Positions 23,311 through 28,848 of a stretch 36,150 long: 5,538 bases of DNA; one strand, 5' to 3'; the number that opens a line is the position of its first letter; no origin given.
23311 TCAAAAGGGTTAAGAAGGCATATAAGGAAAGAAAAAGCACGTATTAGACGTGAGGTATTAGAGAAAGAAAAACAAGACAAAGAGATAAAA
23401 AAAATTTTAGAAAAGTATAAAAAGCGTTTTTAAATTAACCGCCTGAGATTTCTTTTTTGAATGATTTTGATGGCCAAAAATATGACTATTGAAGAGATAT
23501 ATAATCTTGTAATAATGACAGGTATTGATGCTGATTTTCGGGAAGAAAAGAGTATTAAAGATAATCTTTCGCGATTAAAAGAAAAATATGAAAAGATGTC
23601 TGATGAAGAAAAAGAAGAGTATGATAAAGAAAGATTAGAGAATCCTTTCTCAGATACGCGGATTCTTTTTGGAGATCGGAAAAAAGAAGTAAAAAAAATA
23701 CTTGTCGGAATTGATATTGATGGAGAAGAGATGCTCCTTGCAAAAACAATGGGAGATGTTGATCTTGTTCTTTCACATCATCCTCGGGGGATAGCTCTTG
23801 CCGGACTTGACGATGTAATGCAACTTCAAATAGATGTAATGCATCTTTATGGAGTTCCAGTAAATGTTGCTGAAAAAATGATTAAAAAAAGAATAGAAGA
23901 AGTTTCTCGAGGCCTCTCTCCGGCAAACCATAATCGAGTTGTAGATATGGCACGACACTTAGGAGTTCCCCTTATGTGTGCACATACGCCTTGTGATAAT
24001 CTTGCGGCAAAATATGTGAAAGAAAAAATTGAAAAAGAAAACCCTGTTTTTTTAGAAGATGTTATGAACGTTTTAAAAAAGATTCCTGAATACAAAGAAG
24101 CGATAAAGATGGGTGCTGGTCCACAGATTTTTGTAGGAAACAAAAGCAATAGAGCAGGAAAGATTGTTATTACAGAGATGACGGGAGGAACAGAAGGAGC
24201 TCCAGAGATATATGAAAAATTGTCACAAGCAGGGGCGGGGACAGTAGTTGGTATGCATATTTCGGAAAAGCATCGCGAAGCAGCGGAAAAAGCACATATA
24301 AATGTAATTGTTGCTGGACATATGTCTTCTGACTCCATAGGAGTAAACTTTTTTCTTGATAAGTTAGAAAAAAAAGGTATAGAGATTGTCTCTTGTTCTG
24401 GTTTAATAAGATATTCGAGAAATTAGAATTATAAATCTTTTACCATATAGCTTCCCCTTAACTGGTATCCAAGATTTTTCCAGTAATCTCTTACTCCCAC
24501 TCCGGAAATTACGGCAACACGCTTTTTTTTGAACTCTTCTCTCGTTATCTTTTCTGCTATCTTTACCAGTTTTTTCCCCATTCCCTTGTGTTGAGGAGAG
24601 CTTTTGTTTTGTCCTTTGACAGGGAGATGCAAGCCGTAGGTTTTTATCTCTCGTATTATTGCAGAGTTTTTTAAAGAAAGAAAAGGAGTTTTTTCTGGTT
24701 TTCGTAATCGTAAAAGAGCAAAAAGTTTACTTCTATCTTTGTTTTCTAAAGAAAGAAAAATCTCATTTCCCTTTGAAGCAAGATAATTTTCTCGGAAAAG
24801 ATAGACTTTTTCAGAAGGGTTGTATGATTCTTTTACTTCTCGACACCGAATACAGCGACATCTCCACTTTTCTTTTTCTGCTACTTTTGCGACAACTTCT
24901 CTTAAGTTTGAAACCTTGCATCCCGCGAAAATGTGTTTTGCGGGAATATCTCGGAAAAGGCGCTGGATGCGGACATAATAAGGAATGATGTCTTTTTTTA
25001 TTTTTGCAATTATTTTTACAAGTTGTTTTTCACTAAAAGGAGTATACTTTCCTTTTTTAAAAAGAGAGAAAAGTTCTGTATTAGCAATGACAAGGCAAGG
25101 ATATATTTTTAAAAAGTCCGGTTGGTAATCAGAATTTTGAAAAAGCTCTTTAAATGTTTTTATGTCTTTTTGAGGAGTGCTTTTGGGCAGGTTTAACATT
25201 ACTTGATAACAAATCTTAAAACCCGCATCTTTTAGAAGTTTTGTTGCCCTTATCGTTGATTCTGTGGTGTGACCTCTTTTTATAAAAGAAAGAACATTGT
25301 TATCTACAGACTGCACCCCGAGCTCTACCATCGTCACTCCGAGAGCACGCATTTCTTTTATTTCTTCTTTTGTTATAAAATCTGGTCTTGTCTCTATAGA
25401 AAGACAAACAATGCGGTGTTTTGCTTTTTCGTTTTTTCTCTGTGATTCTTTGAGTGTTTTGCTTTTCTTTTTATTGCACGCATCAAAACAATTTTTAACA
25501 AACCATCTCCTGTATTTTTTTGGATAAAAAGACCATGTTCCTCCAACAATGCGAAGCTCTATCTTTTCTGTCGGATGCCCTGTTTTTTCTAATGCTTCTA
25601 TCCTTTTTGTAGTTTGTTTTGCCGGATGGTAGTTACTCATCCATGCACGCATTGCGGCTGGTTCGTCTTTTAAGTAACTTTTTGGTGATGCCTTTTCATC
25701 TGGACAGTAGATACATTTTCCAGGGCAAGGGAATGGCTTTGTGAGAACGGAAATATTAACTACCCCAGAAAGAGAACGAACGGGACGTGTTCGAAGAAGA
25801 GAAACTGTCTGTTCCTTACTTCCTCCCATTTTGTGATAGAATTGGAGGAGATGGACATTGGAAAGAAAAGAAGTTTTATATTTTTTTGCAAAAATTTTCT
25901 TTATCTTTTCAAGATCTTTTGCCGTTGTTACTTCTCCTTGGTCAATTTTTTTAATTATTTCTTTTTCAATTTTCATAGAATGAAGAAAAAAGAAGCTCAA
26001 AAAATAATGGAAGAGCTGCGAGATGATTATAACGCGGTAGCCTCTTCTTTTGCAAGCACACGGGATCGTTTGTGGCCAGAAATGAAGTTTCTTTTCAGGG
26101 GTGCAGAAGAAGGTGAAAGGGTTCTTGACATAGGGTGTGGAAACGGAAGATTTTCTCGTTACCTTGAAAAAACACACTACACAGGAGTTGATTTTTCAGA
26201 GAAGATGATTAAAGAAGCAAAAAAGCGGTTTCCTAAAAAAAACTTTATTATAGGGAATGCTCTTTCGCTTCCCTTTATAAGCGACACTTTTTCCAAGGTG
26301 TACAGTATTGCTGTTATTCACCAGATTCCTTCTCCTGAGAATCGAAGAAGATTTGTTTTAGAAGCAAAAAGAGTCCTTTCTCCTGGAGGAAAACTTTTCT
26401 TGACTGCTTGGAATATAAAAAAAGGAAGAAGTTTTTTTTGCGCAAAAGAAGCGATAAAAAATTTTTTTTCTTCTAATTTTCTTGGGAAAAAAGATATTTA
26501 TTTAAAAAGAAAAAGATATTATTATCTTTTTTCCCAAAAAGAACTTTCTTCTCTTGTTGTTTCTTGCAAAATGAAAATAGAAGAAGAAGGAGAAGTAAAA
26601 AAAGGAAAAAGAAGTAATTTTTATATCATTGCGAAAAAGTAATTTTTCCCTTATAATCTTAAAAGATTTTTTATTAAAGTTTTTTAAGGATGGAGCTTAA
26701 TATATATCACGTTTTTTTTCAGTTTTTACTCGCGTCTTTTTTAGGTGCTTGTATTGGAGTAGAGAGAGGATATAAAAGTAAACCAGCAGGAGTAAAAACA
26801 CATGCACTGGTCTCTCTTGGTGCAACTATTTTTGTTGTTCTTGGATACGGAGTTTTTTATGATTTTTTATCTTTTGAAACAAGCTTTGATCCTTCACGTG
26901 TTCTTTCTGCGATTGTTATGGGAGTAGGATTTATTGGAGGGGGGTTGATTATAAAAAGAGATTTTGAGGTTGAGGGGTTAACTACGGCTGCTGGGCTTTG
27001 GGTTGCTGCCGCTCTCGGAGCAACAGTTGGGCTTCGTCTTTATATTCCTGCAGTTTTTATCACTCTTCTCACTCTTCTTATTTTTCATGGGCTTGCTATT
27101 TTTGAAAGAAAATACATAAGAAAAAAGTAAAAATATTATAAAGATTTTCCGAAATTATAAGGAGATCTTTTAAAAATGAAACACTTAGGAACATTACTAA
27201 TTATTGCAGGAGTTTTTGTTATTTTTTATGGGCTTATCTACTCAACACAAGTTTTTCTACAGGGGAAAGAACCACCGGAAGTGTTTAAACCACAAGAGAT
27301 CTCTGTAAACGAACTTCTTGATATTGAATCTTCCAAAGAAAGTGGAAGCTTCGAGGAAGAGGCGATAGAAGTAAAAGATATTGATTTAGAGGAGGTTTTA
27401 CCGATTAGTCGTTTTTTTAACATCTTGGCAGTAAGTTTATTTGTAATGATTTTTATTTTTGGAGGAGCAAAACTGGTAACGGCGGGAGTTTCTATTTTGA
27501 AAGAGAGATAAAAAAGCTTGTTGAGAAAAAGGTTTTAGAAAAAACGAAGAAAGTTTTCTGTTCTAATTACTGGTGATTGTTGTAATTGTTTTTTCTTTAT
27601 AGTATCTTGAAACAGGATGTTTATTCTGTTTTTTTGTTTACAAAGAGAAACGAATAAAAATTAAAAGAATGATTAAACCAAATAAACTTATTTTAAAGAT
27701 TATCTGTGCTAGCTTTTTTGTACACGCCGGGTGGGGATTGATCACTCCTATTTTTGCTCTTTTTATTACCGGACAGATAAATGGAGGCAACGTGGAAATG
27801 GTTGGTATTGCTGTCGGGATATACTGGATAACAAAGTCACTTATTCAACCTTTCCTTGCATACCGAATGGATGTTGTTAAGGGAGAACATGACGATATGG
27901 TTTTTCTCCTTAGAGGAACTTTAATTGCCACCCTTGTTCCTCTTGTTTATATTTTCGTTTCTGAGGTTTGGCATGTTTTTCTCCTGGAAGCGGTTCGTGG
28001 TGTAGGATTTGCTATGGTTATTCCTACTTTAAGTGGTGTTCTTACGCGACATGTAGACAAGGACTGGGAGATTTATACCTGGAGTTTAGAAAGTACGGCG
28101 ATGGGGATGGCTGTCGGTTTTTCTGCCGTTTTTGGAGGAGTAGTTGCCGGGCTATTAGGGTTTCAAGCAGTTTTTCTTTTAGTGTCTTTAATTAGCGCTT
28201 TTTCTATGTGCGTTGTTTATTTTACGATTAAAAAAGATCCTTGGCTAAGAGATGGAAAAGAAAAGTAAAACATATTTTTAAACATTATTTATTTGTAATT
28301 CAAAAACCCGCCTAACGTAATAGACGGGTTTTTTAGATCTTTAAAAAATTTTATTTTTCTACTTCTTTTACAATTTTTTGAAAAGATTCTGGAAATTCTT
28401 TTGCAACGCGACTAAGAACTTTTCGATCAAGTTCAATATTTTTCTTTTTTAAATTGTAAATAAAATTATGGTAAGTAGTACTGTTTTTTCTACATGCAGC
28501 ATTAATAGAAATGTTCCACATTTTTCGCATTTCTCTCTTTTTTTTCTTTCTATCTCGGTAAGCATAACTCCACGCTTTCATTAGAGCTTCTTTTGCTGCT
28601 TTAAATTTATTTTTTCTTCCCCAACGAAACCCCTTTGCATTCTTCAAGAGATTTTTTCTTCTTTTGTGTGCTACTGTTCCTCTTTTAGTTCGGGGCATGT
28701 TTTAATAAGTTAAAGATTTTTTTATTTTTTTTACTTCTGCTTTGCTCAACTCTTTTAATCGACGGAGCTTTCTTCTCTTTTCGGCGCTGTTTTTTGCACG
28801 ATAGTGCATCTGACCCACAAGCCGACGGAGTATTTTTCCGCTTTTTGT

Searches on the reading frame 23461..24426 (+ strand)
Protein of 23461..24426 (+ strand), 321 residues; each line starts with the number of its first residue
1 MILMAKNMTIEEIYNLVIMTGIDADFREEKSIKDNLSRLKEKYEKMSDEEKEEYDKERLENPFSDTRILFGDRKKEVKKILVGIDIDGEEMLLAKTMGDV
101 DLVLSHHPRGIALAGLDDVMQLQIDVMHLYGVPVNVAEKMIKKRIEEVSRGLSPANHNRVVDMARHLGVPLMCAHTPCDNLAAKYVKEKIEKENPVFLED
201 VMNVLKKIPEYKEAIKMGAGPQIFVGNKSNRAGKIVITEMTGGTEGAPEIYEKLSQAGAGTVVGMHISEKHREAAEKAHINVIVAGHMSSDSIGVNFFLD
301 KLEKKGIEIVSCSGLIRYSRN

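Call 53: search_protein_families(library=pfam, proteins=[window:23461-24426:+], max_evalue=0.00001)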
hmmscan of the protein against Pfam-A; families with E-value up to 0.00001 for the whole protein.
window:23461-24426:+ (321 aa): 1 family
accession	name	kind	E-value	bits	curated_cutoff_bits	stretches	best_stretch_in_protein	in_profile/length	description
PF01784.24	DUF34_NIF3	-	2.5e-10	40.8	23.4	0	157-305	81-238/256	Duf34/NIF3 (NGG1p interacting factor 3)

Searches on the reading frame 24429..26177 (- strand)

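Call 53: search_protein_families(library=pfam, proteins=[window:24429-26177:-], max_evalue=0.00001)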
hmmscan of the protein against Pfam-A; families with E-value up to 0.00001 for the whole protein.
window:24429-26177:- (582 aa): 3 families
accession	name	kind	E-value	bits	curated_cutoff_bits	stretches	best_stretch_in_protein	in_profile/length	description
PF16199.10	Radical_SAM_C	-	3.2e-19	69.2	31.9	1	353-431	1-81/85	Radical_SAM C-terminal domain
PF04055.27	Radical_SAM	-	1.1e-17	65.2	29.5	1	151-337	7-158/166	Radical SAM superfamily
PF23613.1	ELP3_N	-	9.2e-06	26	27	0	69-135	3-69/70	ELP3 N-terminal domain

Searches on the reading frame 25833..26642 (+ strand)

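Call 54: search_protein_families(library=pfam, proteins=[window:25833-26642:+], max_evalue=0.00001)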
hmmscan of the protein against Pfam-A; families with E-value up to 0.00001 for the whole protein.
window:25833-26642:+ (269 aa): 7 families
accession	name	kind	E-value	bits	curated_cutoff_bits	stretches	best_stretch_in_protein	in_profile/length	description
PF08241.18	Methyltransf_11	-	4.2e-22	79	21.2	1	98-190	1-95/95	Methyltransferase domain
PF13649.12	Methyltransf_25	-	3.9e-20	72.8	27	1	97-186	1-97/97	Methyltransferase domain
PF13847.12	Methyltransf_31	-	1.7e-15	57.4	27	1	92-194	2-113/145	Methyltransferase domain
PF08242.18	Methyltransf_12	-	4.2e-13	50.3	30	1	98-188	1-98/98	Methyltransferase domain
PF13489.12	Methyltransf_23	-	2.8e-12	47.1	27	1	85-194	14-120/164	Methyltransferase domain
PF01209.24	Ubie_methyltran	-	2.8e-12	46.9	20.1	1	50-190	4-151/233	ubiE/COQ5 methyltransferase family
PF02353.26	CMAS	-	3.4e-06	27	27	1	92-200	61-174/273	Mycolic acid cyclopropane synthetase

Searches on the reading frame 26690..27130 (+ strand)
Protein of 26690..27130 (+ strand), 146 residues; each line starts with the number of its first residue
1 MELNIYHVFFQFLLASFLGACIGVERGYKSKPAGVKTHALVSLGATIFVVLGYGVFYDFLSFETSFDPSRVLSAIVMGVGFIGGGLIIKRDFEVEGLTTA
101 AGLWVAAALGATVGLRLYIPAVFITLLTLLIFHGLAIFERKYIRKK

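Call 54: search_protein_families(library=pfam, proteins=[window:26690-27130:+], max_evalue=0.00001)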
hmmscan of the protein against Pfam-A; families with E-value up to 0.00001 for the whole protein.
window:26690-27130:+ (146 aa): 1 family
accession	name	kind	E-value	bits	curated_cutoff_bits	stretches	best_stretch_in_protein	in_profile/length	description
PF02308.21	MgtC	-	1.4e-34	119.5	31.4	1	13-140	2-120/121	MgtC family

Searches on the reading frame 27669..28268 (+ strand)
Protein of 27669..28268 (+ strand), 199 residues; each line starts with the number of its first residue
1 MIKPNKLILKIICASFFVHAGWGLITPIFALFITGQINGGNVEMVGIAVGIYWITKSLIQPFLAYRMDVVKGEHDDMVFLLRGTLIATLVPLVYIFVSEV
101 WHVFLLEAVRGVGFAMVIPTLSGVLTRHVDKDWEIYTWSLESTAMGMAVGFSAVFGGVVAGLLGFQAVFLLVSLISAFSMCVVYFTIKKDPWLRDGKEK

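Call 53: search_protein_families(library=pfam, proteins=[window:27669-28268:+], max_evalue=0.00001)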
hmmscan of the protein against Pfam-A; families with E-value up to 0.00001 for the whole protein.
window:27669-28268:+ (199 aa): 1 family
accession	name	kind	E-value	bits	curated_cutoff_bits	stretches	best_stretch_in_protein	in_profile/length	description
PF07690.21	MFS_1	-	8.8e-16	58.2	33.4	1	12-188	2-175/347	Major Facilitator Superfamily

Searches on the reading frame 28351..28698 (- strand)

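Call 54: search_protein_families(library=pfam, proteins=[window:28351-28698:-], max_evalue=0.00001)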
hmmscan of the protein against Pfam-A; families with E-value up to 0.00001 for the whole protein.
window:28351-28698:- (115 aa): 1 family
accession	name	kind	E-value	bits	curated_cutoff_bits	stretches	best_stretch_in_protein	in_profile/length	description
PF00453.23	Ribosomal_L20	-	2.7e-35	121.2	30.8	1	3-109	1-107/107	Ribosomal protein L20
